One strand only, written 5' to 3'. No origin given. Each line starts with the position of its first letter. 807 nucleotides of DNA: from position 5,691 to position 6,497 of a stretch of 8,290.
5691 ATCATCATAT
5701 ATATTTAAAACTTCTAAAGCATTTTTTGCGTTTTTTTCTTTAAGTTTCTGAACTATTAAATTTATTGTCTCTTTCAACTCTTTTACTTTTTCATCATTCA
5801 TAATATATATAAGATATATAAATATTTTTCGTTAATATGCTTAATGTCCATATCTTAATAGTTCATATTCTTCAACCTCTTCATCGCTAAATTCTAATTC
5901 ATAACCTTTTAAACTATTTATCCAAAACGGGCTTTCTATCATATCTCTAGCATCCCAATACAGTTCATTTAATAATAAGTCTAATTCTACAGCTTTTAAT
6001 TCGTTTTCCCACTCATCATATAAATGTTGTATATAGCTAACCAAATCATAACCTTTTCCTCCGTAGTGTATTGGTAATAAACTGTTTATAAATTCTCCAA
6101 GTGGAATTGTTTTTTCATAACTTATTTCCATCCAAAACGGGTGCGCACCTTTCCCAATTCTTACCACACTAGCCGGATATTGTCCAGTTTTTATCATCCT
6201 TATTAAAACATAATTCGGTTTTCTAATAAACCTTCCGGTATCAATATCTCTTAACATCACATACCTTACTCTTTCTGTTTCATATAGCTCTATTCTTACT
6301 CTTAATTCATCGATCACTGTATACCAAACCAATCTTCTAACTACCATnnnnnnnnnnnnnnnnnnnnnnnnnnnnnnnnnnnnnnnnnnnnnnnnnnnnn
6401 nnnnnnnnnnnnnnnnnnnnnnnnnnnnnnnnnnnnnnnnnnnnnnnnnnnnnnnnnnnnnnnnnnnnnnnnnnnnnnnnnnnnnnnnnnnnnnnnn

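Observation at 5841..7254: Zn ribbon + 128-aa DxD/GxH/sD protein + 168-aa repeat protein operon: candidate minimal or split primase-polymerase (replication) module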

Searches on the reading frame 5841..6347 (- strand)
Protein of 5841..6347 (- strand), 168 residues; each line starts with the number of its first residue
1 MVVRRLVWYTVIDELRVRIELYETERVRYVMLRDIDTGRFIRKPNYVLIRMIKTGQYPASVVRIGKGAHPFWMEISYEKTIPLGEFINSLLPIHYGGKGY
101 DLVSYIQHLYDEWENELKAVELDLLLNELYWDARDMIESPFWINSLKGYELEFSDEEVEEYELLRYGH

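Call 3: search_protein_families(library=pfam, proteins=[window:5841-6347:-], max_evalue=1)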
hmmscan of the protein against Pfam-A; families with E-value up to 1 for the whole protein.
window:5841-6347:- (168 aa): 0 families

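Call 4: search_protein_families(library=phrogs, proteins=[window:5841-6347:-], max_evalue=1)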
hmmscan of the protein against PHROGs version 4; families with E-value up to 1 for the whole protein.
window:5841-6347:- (168 aa): 0 families

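Call 21: search_solved_structures(query=window:5841-6347:-, max_evalue=10)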
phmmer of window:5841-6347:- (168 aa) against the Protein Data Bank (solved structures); distinct sequences matched with E-value up to 10: 1.
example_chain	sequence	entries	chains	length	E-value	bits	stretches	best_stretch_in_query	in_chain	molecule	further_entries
8xt5_A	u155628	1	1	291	0.67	13.3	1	34-88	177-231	E3 ubiquitin-protein ligase RGLG5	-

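Call 31: search_protein_families(library=ncbifam, proteins=[window:5841-6347:-], max_evalue=0.1)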
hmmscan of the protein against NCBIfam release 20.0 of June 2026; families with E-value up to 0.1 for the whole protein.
window:5841-6347:- (168 aa): 0 families

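Call 81: find_homologous_proteins(query=A5, max_evalue=0.01)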
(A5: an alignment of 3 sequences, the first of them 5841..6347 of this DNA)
Query A5 (3 sequences) (168 aa, profile of the alignment): 12 proteins with E <= 0.01 among 2523 candidates.
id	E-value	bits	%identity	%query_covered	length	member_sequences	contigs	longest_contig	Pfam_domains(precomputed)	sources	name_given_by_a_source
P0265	1.0e-72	262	21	30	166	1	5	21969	-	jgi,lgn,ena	-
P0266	3.1e-64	234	20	79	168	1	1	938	-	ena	-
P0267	5.0e-64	233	38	10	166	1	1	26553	-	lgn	-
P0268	1.1e-49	187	23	36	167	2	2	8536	-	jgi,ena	-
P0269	4.5e-46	175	-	-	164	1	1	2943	-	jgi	-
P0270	1.9e-45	173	100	100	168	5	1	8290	-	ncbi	ncbi:MAG: hypothetical protein ACP5G1_02230 [Nanopusillaceae archaeon]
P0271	1.9e-45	173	-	-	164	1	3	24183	-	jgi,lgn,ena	-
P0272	3.4e-45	172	-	-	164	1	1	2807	-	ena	-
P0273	1.0e-42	164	-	-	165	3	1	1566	-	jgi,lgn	-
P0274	4.0e-35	139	-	-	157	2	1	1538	-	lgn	-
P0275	4.4e-32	130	-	-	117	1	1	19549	-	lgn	-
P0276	1.5e-25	108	-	-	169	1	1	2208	-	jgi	jgi:hypothetical protein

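Call 84: search_protein_families(library=pfam, alignment_id=A6, max_evalue=1)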
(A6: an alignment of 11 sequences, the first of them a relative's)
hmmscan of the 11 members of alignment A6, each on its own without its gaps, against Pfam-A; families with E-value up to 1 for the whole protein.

A. member 1, P0265 (166 aa): 1 family
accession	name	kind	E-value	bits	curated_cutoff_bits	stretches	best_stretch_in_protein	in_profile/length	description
PF03225.19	Viral_Hsp90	-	0.08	11.9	25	1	28-87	206-265/512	Viral heat shock protein Hsp90 homologue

B. families by the number of members that match (of 11 scanned): 5 families
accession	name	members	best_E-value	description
PF03225.19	Viral_Hsp90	2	0.063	Viral heat shock protein Hsp90 homologue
PF03432.20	Relaxase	2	0.078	MobA/VirD2-like, nuclease domain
PF00633.29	HHH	1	0.15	Helix-hairpin-helix motif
PF08708.16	PriCT_1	1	0.17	Primase C terminal 1 (PriCT-1)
PF15668.10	DUF4663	1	0.21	Domain of unknown function (DUF4663)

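Call 90: search_protein_families(library=padloc, proteins=[window:5841-6347:-, P0265], max_evalue=1)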
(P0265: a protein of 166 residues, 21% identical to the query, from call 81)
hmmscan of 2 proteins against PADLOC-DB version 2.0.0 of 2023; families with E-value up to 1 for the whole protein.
window:5841-6347:- (168 aa): 0 families

P0265 (166 aa): 0 families
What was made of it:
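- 5841..6347 (-): 168-aa protein, translationally coupled by a 7-nt overlap. An orphan accessory protein. Read from the sequence alone (no prediction was run on it), its N-terminal half looks beta-rich and its C-terminal half helical. Calls 3, 4, 21, 31, 90: no family, PDB-sequence or defence-system hit.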

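Call 106: predict_structure(alignment_id=A6)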
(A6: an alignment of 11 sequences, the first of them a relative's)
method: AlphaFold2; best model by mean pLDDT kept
length: 166 residues; sequences in the alignment: 11
mean_pLDDT: 74.5   pTM: 0.74
mean pLDDT of the five models: 74.5, 69.2, 66.3, 64.4, 62.4
residues with pLDDT >= 90: 29; 70-90: 76; 50-70: 51; < 50: 10
segments of 3 or more residues with pLDDT < 50: 1-4, 69-74
pLDDT, mean of each block of 10 residues (from residue 1): 51 65 88 79 61 59 55 67 92 87 80 70 81 92 80 83 76
secondary structure, 60 per line:
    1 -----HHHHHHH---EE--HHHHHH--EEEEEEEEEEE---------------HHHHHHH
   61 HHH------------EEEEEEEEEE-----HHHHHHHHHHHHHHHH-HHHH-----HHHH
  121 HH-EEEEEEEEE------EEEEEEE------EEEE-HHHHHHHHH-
elements in order: H6-12 H20-25 E28-38 H54-63 E76-85 H91-106 H108-111 H117-122 E124-132 E139-145 E152-155 H157-165

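Call 108: fold_search(model_id=the predicted structure, library=pdb)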
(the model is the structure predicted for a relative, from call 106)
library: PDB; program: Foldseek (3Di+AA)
matches with E <= 10: 159; with E <= 0.001: 0
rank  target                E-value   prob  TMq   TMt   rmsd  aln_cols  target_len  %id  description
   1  7tr1_K                8.2e-01  0.02  0.15  0.09  14.3       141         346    9  CaKip3[2-436]-L2-mutant(HsKHC) - AMP-PNP in complex with a microtubule (released 2022-07-20)
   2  6mja_A                9.9e-01  0.03  0.17  0.12  12.0       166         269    9  Crystal structure of the mCD1d/xxo (JJ294) /iNKTCR ternary complex (released 2019-01-09)
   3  3l1c_A                1.1e+00  0.01  0.11  0.07  16.5       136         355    7  Kinesin-14 Protein Ncd, T436S Mutant (released 2010-08-18)
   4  5h5z_A                1.3e+00  0.03  0.19  0.13  12.4       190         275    9  Crystal structure of bony fish MHC class I, peptide and B2m II (released 2017-11-22)
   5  6bnl_A                1.5e+00  0.03  0.19  0.13  12.0       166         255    8  Crystal structure of TCR-MHC-like molecule (released 2018-04-04)
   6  3u06_B                1.5e+00  0.02  0.16  0.10  14.4       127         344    6  Crystal structure of the kinesin-14 NcdG347D (released 2012-03-07)
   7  4elm_C                1.5e+00  0.02  0.17  0.12  11.3       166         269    9  Crystal structure of the mouse CD1d-lysosulfatide-Hy19.3 TCR complex (released 2012-07-25)
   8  6xng_A                1.7e+00  0.02  0.17  0.11  11.9       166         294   10  MHC-like protein complex structure (released 2021-11-10)
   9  3zfd                  1.7e+00  0.02  0.14  0.09  19.7       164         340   10  Crystal Structure of the Kif4 Motor Domain Complexed With Mg-AMPPNP (released 2013-03-20)
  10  8tm0_C                1.9e+00  0.02  0.20  0.20  10.5       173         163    8  Preclinical Characterization of Pan-NKG2D Ligand-Binding NKG2D Receptor Decoys (released 2024-04-17)
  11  3o9w_A                2.0e+00  0.02  0.17  0.12  12.1       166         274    9  Recognition of a Glycolipid Antigen by the iNKT Cell TCR (released 2010-09-29)
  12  5b0v_B                2.0e+00  0.01  0.15  0.11  16.8       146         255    7  Crystal Structure of Marburg virus VP40 Dimer (released 2016-01-20)
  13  4zbo_A                2.1e+00  0.02  0.12  0.09   9.8        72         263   12  Streptomyces bingchenggensis acetoacetate decarboxylase in non-covalent complex with potassium formate (released 2015-06-17)
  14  3tcq                  2.1e+00  0.01  0.16  0.13  14.1       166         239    7  Crystal Structure of matrix protein VP40 from Ebola virus Sudan (released 2012-10-03)
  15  3zfc                  2.1e+00  0.01  0.13  0.09  17.5       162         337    9  Crystal Structure of the Kif4 Motor Domain Complexed With Mg-AMPPNP (released 2013-03-20)
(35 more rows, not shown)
